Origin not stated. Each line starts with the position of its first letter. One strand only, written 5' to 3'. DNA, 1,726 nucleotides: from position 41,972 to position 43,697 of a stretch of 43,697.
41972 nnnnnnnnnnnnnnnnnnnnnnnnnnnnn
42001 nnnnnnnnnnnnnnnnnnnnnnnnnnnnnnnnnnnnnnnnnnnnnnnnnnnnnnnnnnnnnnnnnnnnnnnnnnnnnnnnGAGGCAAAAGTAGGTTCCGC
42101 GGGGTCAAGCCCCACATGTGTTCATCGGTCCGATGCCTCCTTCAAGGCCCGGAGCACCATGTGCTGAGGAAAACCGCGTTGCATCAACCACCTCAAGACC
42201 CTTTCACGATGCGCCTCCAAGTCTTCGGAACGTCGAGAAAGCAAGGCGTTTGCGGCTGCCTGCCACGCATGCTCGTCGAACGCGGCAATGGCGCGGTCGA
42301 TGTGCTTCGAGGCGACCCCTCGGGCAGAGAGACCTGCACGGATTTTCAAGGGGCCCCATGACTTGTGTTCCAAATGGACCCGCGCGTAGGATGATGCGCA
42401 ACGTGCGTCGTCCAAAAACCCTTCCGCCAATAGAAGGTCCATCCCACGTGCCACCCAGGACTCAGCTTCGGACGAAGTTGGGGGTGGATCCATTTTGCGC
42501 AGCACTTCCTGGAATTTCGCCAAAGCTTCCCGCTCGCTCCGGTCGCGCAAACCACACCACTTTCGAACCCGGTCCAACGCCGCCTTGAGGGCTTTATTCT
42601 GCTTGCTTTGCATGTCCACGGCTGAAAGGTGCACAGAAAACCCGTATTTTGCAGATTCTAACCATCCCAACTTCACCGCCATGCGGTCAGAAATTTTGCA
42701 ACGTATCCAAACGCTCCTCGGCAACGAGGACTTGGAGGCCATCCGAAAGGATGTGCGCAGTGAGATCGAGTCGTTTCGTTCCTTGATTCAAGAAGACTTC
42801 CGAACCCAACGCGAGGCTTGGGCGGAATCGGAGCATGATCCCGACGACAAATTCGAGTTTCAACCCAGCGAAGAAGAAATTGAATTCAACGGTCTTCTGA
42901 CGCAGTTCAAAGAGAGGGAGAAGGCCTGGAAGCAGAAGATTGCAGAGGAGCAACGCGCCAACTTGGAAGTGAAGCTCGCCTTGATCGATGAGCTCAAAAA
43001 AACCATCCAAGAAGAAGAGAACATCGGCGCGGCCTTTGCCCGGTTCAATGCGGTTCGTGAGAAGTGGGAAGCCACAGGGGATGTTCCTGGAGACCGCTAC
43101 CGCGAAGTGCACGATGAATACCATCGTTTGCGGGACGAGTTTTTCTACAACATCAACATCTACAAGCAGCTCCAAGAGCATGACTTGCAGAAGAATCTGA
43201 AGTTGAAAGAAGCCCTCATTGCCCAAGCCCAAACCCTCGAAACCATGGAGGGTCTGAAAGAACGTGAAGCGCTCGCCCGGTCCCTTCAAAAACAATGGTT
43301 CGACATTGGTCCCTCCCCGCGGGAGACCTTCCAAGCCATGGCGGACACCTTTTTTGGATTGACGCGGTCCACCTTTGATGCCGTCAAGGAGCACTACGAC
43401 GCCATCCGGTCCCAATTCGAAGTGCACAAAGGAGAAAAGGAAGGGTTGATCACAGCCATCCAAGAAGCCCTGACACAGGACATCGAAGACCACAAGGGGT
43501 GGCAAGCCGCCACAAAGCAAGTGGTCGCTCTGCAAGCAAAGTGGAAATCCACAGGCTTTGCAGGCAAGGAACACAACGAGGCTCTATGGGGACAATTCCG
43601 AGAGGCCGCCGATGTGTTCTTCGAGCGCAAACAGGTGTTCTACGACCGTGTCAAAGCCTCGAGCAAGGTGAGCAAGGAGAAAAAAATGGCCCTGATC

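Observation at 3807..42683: A -7-type octamer TAnnTT[T/C/A]G ends 4-6 nt before many start codons, suggesting pervasive leaderless expression or an unrecognised initiation signal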

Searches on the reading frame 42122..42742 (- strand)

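Call 64: search_protein_families(library=pfam, proteins=[window:42122-42742:-], max_evalue=0.01)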
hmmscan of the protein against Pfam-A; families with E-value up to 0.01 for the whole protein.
window:42122-42742:- (206 aa): 3 families
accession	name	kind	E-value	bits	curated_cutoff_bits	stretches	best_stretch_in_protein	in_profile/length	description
PF02631.22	RecX_HTH2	-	2e-11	44.4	26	1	111-151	1-41/42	RecX, second three-helix domain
PF21981.2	RecX_HTH3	-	0.0013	19.3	26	1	170-200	18-48/48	RecX, third three-helix domain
PF14435.11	SUKH-4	-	0.0048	17.5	25.5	0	56-98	125-175/179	SUKH-4 immunity protein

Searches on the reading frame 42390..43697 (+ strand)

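Call 64: search_protein_families(library=pfam, proteins=[window:42390-43697:+], max_evalue=0.01)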
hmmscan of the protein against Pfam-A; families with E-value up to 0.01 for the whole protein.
window:42390-43697:+ (436 aa): 1 family
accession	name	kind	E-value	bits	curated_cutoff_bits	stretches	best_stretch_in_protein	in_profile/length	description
PF03993.17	DUF349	-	1.6e-42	144.1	23.9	4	240-312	2-75/75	Domain of Unknown Function (DUF349)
